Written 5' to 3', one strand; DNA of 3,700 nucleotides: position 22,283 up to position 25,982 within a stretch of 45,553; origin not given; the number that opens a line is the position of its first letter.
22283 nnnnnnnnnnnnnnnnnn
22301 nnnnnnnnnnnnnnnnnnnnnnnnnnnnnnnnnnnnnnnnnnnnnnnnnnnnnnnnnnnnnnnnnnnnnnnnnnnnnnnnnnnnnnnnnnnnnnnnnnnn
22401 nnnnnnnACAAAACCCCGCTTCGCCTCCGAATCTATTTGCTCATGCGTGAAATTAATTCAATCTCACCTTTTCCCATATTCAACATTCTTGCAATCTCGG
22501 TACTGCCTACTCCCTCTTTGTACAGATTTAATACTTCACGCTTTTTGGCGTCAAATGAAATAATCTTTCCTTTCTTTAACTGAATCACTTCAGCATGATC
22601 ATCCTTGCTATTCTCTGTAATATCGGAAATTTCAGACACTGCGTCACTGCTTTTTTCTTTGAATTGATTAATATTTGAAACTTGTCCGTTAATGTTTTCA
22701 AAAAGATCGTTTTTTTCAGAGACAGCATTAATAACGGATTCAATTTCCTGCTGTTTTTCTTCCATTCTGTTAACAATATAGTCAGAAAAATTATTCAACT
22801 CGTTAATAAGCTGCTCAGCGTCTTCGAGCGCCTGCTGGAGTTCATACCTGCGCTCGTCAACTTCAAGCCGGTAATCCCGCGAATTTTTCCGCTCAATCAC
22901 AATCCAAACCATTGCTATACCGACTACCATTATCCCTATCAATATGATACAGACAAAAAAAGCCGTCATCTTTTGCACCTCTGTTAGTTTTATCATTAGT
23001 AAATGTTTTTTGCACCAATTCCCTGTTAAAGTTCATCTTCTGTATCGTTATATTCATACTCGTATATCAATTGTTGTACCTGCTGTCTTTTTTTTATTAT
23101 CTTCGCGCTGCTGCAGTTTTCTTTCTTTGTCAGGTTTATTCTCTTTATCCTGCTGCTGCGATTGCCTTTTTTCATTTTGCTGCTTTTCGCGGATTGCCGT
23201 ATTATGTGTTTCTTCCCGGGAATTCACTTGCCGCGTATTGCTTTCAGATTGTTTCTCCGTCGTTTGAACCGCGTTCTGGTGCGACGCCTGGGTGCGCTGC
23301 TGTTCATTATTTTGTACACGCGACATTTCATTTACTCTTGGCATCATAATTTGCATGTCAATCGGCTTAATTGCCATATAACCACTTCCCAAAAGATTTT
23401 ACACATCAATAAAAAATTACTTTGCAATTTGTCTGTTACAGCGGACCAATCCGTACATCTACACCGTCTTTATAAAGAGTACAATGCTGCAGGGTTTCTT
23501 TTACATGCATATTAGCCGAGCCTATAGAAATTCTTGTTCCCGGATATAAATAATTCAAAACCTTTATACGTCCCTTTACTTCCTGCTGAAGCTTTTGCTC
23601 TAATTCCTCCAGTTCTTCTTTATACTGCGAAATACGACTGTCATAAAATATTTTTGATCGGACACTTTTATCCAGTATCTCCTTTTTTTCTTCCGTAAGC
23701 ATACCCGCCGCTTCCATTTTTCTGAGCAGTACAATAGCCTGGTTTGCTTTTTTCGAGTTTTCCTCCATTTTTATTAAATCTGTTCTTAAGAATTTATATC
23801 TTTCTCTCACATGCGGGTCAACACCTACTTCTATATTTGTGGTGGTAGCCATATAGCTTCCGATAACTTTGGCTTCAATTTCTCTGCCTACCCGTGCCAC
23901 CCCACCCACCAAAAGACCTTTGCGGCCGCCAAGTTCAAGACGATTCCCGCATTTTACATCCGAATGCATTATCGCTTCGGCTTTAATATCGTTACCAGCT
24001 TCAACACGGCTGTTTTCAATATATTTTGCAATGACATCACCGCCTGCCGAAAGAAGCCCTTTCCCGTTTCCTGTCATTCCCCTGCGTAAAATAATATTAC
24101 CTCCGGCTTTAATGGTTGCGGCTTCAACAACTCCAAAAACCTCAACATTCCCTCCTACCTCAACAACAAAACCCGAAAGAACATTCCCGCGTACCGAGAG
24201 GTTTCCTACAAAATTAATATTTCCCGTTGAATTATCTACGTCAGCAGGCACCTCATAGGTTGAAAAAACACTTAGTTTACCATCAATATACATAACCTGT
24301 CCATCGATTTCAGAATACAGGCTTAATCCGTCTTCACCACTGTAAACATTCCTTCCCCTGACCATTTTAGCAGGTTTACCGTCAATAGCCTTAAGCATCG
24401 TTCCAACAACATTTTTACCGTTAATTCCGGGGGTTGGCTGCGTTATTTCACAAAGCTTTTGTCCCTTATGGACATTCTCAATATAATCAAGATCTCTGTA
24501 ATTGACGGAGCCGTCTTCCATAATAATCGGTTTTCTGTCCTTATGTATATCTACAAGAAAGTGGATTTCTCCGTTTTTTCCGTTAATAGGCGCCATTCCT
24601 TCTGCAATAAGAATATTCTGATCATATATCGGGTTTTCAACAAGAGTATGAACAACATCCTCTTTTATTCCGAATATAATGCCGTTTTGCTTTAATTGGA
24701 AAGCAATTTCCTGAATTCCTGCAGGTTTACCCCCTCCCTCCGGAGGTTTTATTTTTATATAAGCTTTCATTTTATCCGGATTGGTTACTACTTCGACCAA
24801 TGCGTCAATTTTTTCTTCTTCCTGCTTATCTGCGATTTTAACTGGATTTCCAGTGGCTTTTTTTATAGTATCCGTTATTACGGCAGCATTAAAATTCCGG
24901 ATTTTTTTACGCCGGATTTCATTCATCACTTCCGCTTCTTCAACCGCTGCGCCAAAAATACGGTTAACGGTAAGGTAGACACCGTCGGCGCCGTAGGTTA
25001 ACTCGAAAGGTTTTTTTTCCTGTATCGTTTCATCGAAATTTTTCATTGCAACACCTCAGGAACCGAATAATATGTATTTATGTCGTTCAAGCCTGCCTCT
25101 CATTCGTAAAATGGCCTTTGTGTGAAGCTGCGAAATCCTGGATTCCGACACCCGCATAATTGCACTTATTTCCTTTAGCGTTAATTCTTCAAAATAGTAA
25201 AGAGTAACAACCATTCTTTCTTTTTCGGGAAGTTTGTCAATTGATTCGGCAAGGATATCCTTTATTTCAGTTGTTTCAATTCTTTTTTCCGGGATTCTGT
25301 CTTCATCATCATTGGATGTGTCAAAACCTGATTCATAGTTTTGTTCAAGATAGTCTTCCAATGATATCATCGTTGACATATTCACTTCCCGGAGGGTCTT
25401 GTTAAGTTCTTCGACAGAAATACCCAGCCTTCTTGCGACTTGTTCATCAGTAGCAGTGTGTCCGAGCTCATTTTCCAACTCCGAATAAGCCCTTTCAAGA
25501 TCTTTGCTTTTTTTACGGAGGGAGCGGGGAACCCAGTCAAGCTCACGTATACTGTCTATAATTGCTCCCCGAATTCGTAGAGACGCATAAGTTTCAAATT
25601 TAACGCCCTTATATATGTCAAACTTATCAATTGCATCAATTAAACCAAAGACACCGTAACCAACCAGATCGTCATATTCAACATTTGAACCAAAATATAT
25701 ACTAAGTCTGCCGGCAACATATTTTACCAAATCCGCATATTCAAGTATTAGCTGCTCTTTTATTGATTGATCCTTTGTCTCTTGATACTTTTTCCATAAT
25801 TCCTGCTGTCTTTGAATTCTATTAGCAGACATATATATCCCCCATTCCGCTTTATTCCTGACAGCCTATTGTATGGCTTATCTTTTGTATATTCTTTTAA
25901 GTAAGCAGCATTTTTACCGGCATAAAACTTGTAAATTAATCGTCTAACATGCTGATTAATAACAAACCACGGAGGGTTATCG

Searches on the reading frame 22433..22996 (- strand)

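Call 18: search_protein_families(library=pfam, proteins=[window:22433-22996:-], max_evalue=0.00001)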
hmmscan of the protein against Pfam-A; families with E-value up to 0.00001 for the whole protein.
window:22433-22996:- (187 aa): 1 family
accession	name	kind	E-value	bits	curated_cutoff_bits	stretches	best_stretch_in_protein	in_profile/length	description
PF19610.4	DUF6115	-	7.8e-13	49.4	27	1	64-182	4-130/134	Family of unknown function (DUF6115)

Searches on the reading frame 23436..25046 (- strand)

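Call 18: search_protein_families(library=pfam, proteins=[window:23436-25046:-], max_evalue=0.00001)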
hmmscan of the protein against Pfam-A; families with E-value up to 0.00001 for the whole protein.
window:23436-25046:- (536 aa): 2 families
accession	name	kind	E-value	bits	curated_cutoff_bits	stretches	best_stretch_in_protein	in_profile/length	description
PF03961.19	FapA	-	1.3e-78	264.8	31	1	263-528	2-269/272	Flagellar Assembly Protein A beta solenoid domain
PF20250.3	FapA_N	-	1.6e-47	161.6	27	1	84-255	1-177/178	Flagellar Assembly Protein A N-terminal region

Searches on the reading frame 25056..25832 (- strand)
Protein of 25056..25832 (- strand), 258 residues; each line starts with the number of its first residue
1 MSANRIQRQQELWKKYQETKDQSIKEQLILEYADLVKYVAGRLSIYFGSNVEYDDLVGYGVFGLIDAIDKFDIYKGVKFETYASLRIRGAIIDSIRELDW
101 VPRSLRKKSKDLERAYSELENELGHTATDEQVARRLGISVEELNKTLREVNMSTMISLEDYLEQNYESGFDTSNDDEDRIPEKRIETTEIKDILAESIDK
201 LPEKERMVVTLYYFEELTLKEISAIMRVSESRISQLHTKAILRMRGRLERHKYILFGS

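Call 18: search_protein_families(library=pfam, proteins=[window:25056-25832:-], max_evalue=0.00001)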
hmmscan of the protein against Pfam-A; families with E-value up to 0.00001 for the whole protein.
window:25056-25832:- (258 aa): 4 families
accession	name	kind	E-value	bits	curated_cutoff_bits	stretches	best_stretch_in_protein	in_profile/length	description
PF04545.22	Sigma70_r4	-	5.9e-19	67.8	24.1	1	198-245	2-49/50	Sigma-70, region 4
PF04542.20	Sigma70_r2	-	6.5e-15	55.1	24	1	28-100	1-70/71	Sigma-70 region 2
PF08281.18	Sigma70_r4_2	-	3e-12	46.4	25.7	1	193-243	3-53/54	Sigma-70, region 4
PF04539.22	Sigma70_r3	-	7.1e-09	36.1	25.3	1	109-169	3-63/78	Sigma-70 region 3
